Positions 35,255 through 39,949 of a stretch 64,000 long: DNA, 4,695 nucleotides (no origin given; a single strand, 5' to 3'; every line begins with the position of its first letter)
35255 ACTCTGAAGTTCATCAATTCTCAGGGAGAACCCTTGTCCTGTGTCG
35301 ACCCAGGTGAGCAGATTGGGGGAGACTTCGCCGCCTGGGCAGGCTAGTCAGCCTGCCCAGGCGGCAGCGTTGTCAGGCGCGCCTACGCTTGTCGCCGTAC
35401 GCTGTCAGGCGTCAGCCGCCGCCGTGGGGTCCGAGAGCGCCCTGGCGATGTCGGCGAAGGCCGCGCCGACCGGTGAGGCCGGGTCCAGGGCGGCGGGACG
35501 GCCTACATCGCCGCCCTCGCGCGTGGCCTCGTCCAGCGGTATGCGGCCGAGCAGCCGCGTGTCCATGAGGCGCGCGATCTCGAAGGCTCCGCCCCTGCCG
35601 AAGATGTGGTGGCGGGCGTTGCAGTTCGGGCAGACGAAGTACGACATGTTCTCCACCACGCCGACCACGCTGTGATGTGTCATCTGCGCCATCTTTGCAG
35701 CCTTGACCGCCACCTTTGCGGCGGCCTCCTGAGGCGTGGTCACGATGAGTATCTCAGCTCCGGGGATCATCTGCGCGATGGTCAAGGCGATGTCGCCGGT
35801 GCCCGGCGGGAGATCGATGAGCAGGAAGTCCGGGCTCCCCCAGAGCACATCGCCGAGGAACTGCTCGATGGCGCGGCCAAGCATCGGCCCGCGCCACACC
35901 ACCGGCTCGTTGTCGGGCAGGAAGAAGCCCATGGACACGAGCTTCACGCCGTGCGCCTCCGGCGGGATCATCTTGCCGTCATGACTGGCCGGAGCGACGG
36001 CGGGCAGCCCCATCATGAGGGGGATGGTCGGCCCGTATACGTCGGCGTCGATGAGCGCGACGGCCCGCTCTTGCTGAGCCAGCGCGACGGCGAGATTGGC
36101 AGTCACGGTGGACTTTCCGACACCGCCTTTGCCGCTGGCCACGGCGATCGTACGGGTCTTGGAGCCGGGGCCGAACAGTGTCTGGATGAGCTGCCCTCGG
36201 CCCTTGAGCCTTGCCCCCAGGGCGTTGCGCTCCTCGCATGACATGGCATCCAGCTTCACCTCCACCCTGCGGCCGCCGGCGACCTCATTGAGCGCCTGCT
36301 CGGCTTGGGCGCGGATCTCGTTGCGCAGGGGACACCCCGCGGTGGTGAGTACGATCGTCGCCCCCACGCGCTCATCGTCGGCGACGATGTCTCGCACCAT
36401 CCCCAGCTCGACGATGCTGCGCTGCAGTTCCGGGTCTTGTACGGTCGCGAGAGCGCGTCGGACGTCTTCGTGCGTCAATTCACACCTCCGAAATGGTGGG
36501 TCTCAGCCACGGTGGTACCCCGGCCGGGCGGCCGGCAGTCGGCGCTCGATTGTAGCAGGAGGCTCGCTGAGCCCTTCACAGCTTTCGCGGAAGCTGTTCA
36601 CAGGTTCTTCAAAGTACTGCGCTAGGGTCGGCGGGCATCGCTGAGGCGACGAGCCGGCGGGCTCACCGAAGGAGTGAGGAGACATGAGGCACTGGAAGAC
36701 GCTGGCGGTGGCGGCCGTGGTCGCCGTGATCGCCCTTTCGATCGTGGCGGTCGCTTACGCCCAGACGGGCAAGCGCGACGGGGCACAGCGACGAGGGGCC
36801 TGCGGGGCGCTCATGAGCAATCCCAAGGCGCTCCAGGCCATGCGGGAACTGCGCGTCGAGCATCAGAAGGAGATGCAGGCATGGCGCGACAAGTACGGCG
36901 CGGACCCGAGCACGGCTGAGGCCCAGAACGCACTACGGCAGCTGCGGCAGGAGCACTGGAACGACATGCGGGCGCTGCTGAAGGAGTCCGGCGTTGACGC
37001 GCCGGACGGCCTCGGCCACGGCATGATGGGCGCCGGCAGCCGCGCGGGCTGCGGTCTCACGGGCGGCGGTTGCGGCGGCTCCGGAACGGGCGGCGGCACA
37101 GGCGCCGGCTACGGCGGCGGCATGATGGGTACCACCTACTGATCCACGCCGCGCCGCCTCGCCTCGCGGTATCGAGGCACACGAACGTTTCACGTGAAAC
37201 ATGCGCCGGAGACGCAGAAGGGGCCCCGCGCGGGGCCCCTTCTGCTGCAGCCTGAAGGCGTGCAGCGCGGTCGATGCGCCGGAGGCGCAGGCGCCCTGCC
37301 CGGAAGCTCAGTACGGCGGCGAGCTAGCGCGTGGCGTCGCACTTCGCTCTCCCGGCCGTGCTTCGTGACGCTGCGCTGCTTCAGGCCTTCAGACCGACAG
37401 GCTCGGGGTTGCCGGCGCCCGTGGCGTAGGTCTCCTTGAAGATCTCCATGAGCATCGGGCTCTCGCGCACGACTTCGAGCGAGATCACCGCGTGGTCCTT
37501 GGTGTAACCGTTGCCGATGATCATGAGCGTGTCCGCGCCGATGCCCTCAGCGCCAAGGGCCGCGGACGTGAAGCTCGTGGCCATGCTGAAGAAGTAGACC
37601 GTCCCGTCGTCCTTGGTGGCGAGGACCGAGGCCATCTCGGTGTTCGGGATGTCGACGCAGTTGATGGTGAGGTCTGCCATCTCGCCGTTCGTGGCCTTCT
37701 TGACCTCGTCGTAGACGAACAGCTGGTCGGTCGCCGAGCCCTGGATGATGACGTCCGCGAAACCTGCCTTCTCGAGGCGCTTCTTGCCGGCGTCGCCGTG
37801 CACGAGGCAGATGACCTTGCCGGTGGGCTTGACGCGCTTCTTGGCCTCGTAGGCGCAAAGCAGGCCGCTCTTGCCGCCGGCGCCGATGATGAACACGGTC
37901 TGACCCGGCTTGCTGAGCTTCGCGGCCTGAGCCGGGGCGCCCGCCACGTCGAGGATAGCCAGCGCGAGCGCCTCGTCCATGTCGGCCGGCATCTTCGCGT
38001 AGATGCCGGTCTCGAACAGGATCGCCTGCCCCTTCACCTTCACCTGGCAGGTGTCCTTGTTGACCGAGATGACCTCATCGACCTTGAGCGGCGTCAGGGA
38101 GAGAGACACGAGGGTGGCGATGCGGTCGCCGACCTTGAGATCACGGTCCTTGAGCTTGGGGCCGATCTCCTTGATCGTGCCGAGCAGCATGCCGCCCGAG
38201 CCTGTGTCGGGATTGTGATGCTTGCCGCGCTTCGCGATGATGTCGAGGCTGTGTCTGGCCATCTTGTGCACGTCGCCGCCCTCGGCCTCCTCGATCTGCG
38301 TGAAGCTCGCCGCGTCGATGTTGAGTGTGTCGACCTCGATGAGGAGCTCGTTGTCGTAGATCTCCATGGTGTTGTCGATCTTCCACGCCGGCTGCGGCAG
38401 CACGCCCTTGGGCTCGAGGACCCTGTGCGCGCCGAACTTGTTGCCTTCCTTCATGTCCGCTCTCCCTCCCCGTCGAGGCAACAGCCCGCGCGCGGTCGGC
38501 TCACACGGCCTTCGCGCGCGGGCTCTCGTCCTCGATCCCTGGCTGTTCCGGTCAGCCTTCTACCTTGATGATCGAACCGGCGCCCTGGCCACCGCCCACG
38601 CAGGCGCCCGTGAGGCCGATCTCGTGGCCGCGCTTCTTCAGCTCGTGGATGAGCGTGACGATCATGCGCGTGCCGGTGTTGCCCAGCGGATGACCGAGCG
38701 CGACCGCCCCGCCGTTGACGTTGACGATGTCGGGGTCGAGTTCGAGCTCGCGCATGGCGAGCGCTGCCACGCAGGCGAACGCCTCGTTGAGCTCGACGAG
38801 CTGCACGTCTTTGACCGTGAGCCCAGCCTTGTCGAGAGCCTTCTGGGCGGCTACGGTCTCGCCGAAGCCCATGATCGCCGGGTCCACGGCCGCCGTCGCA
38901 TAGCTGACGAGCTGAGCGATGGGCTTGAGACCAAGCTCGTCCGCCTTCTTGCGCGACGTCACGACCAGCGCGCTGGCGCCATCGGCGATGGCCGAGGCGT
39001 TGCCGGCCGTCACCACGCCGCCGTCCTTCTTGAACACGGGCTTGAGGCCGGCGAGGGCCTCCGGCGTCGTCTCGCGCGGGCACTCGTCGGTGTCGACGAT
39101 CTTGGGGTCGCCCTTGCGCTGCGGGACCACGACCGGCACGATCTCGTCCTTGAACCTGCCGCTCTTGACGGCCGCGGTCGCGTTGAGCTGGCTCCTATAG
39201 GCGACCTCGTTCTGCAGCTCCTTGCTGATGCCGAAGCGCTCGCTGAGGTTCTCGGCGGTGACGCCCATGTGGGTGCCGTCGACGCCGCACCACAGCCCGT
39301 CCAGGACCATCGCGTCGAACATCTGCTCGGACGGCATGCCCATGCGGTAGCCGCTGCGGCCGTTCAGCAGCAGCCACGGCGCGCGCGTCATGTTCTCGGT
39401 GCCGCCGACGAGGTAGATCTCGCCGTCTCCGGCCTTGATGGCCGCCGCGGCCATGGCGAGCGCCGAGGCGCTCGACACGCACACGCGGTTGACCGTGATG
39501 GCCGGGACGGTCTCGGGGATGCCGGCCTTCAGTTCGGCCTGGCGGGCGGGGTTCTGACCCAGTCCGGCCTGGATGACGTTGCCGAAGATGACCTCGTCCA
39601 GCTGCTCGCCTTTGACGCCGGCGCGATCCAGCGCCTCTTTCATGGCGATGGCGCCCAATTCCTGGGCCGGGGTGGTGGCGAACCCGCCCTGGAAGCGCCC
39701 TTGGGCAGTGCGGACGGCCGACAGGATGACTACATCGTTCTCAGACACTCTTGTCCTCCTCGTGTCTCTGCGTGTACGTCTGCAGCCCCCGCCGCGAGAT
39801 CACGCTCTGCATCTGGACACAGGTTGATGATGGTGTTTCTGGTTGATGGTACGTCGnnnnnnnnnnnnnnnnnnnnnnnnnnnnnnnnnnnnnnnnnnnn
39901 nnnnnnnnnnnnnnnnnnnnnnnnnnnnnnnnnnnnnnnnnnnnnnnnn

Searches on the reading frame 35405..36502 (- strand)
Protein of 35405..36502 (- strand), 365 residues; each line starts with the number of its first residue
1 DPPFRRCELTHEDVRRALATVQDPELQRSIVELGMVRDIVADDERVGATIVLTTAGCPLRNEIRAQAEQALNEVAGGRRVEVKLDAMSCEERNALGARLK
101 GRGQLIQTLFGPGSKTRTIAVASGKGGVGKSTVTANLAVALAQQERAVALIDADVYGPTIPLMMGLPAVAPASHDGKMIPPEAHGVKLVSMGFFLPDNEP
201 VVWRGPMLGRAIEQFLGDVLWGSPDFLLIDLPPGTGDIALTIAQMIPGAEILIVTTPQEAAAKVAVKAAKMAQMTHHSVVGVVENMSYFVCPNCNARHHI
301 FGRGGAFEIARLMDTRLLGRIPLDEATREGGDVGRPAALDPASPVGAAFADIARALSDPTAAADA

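Call 14: search_protein_families(library=pfam, proteins=[window:35405-36502:-], max_evalue=1)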
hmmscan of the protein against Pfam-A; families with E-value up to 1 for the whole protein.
window:35405-36502:- (365 aa): 21 families
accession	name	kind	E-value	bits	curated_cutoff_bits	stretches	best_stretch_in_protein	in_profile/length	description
PF10609.15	ParA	-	6.8e-91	304.5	27.1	1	117-356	4-245/246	NUBPL iron-transfer P-loop NTPase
PF01883.24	FeS_assembly_P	-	1.1e-20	74.2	23.5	1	12-83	2-72/73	Iron-sulfur cluster assembly protein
PF01656.29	CbiA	-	1.1e-14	54.9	25.4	1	119-326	1-114/125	CobQ/CobB/MinD/ParA nucleotide binding domain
PF13614.12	AAA_31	-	9e-11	42.5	27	1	117-155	2-40/177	AAA domain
PF02374.21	ArsA_ATPase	-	2.6e-06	27.3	24.3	1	121-154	5-38/305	Anion-transporting ATPase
PF09140.17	MipZ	-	1.7e-05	24.7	20.7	1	118-156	2-40/262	ATPase MipZ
PF00142.24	Fer4_NifH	-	4.4e-05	23.5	25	1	119-156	3-39/271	4Fe-4S iron sulfur cluster binding proteins, NifH/frxC family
PF06564.18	CBP_BcsQ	-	0.00059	19.9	21.3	1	119-153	4-38/234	Cellulose biosynthesis protein BcsQ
PF13500.12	AAA_26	-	0.00069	20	27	1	237-325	118-192/198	AAA domain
PF07015.17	VirC1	-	0.0014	18.4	24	1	119-156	4-41/231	VirC1 protein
PF16575.11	CLP1_P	-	0.0018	18.5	26.6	1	124-160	1-37/188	mRNA cleavage and polyadenylation factor CLP1 P-loop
PF25199.1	nSTAND_NTPase5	-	0.0022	18.3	34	1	104-154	27-79/145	Novel STAND NTPase 5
PF13191.12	AAA_16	-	0.0035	18.3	32.6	1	99-162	2-66/167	AAA ATPase domain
PF01583.26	APS_kinase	-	0.006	17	21.1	1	122-155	7-40/152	Adenylylsulphate kinase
PF13481.12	AAA_25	-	0.0081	16.2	27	1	118-145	34-61/195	AAA domain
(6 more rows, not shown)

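Call 57: search_protein_families(library=ncbifam, proteins=[window:35405-36502:-], max_evalue=0.001)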
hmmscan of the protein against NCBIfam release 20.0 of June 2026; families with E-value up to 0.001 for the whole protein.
window:35405-36502:- (365 aa): 30 families (the best 25 are shown)
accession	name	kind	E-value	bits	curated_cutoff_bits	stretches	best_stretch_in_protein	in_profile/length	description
NF041136.1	MrpORP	equivalog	4.1e-80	269.8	450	1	117-356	6-248/365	iron-sulfur cluster carrier protein MrpORP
NF008669.0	PRK11670.1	equivalog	2.5e-76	257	348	1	8-356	11-349/369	iron-sulfur cluster carrier protein ApbC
TIGR01969.1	minD_arch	subfamily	2.2e-26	92.6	201.75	2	117-175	1-59/251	cell division ATPase MinD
TIGR01968.1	minD_bact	equivalog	1.3e-17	64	212.9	1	117-166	2-51/261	septum site-determining protein MinD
NF047398.1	AAA_KGGVGR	domain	1.4e-12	48.3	90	1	116-164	2-50/190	KGGVGR-motif variant AAA ATPase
NF041868.1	paad_haloarch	equivalog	7.9e-12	45.4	180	1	11-84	28-101/127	1,2-phenylacetyl-CoA epoxidase subunit PaaD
NF041546.1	ParA_partition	equivalog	8e-12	45.1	180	1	118-154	1-37/203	ParA family partition ATPase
TIGR02945.1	SUF_assoc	equivalog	8.4e-11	42.1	143.4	1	12-84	4-77/99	SUF system Fe-S cluster assembly protein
TIGR01007.1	eps_fam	subfamily_domain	5.4e-10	39.2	108.05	1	115-160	16-61/204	polysaccharide biosynthesis tyrosine autokinase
NF008079.0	PRK10818.1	equivalog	8.3e-10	38.4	508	1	116-165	2-51/270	septum site-determining protein MinD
TIGR03371.1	cellulose_yhjQ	equivalog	1.3e-09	37.9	157.85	1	118-155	3-40/246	cellulose biosynthesis protein BcsQ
TIGR02159.1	PA_CoA_Oxy4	equivalog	2.8e-09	37.4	108.15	1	21-85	1-65/146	1,2-phenylacetyl-CoA epoxidase subunit PaaD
TIGR03018.1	pepcterm_TyrKin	hypoth_equivalog_domain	3.7e-09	36.2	230.65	1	114-167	33-87/207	XrtA-associated tyrosine autokinase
TIGR03815.1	CpaE_hom_Actino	equivalog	4.1e-07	29.5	154.45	1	113-166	108-161/340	septum site-determining protein Ssd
NF053622.1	ATPseBagAMYCTU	equivalog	7.6e-07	28.9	400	1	118-153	8-43/325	ATPase BagA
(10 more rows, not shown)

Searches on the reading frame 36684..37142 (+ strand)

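Call 14: search_protein_families(library=pfam, proteins=[window:36684-37142:+], max_evalue=1)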
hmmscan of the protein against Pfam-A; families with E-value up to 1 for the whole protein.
window:36684-37142:+ (152 aa): 4 families
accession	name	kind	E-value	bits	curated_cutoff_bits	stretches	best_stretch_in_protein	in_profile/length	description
PF23922.1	DUF7261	-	0.0011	19.7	27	1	9-94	10-97/169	Family of unknown function (DUF7261)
PF13801.11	Metal_resist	-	0.003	18.2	29.2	1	12-71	4-57/125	Heavy-metal resistance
PF04306.18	DUF456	-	0.0074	17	29.4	1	3-44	28-69/139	Protein of unknown function (DUF456)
PF22735.1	NNH3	-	0.17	12.3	27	1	16-96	29-109/213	NACHT N-terminal Helical domain 3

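Call 57: search_protein_families(library=ncbifam, proteins=[window:36684-37142:+], max_evalue=0.001)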
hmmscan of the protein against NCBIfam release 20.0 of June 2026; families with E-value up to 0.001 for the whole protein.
window:36684-37142:+ (152 aa): 0 families

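Call 82: search_protein_families(library=pfam, proteins=[window:36684-37142:+], max_evalue=1)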
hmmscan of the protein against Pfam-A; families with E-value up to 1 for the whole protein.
window:36684-37142:+ (152 aa): 4 families
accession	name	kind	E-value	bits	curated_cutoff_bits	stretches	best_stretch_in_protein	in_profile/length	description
PF23922.1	DUF7261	-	0.0011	19.7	27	1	9-94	10-97/169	Family of unknown function (DUF7261)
PF13801.11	Metal_resist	-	0.003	18.2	29.2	1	12-71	4-57/125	Heavy-metal resistance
PF04306.18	DUF456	-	0.0074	17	29.4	1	3-44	28-69/139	Protein of unknown function (DUF456)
PF22735.1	NNH3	-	0.17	12.3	27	1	16-96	29-109/213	NACHT N-terminal Helical domain 3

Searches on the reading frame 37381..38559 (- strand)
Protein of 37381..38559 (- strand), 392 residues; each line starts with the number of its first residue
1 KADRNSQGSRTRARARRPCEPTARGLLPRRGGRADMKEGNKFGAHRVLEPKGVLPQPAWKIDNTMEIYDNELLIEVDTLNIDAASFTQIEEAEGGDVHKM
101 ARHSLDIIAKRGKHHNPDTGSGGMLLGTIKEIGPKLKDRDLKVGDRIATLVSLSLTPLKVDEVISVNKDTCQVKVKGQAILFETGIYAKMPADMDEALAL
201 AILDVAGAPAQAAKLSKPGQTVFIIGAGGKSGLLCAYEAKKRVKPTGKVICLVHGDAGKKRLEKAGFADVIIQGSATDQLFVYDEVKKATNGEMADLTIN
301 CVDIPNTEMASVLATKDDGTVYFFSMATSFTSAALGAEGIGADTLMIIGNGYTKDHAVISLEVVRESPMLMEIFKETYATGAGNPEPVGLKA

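Call 14: search_protein_families(library=pfam, proteins=[window:37381-38559:-], max_evalue=1)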
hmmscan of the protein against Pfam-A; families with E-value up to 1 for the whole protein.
window:37381-38559:- (392 aa): 1 family
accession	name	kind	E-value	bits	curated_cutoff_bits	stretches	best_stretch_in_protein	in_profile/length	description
PF00107.32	ADH_zinc_N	-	1.2e-06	28.9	31.8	1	248-327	16-91/129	Zinc-binding dehydrogenase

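Call 57: search_protein_families(library=ncbifam, proteins=[window:37381-38559:-], max_evalue=0.001)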
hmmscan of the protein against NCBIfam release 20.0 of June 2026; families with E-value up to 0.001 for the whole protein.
window:37381-38559:- (392 aa): 1 family
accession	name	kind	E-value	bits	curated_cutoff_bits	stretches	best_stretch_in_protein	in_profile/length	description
NF052381.1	Lys_ferment_KDD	equivalog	5.1e-78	261.1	200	1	43-215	1-176/178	L-erythro-3,5-diaminohexanoate dehydrogenase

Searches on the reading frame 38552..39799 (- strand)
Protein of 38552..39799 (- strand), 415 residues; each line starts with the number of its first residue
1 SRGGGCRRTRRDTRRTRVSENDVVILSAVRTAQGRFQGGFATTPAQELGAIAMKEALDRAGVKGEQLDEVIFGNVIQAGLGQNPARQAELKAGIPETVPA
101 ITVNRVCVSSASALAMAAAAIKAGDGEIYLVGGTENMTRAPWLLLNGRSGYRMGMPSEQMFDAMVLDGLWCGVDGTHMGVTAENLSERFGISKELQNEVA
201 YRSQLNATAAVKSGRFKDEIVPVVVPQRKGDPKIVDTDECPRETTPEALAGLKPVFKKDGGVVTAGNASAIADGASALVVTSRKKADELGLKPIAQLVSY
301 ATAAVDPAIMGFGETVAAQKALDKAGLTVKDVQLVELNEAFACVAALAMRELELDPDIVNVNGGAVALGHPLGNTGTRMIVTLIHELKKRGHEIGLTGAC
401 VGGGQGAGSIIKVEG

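Call 14: search_protein_families(library=pfam, proteins=[window:38552-39799:-], max_evalue=1)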
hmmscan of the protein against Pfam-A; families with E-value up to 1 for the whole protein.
window:38552-39799:- (415 aa): 7 families
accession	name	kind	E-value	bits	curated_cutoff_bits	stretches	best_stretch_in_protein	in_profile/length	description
PF00108.29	Thiolase_N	-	3.5e-91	305.6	26.4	1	23-283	1-259/260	Thiolase, N-terminal domain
PF02803.24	Thiolase_C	-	1.8e-44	150.7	27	1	291-412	1-122/123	Thiolase, C-terminal domain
PF00109.32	ketoacyl-synt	-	5.8e-06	26.5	20.8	1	99-142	166-209/252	Beta-ketoacyl synthase, N-terminal domain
PF22691.2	Thiolase_C_1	-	0.00063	19.9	28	1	313-354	19-60/144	Thiolase C-terminal domain-like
PF08545.16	ACP_syn_III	-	0.0015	18.8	24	1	103-139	3-39/80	3-Oxoacyl-[acyl-carrier-protein (ACP)] synthase III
PF02801.28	Ketoacyl-synt_C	-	0.03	14.8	20.8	0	310-337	23-50/119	Beta-ketoacyl synthase, C-terminal domain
PF08541.16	ACP_syn_III_C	-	0.037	14.6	26.6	1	322-398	1-76/90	3-Oxoacyl-[acyl-carrier-protein (ACP)] synthase III C terminal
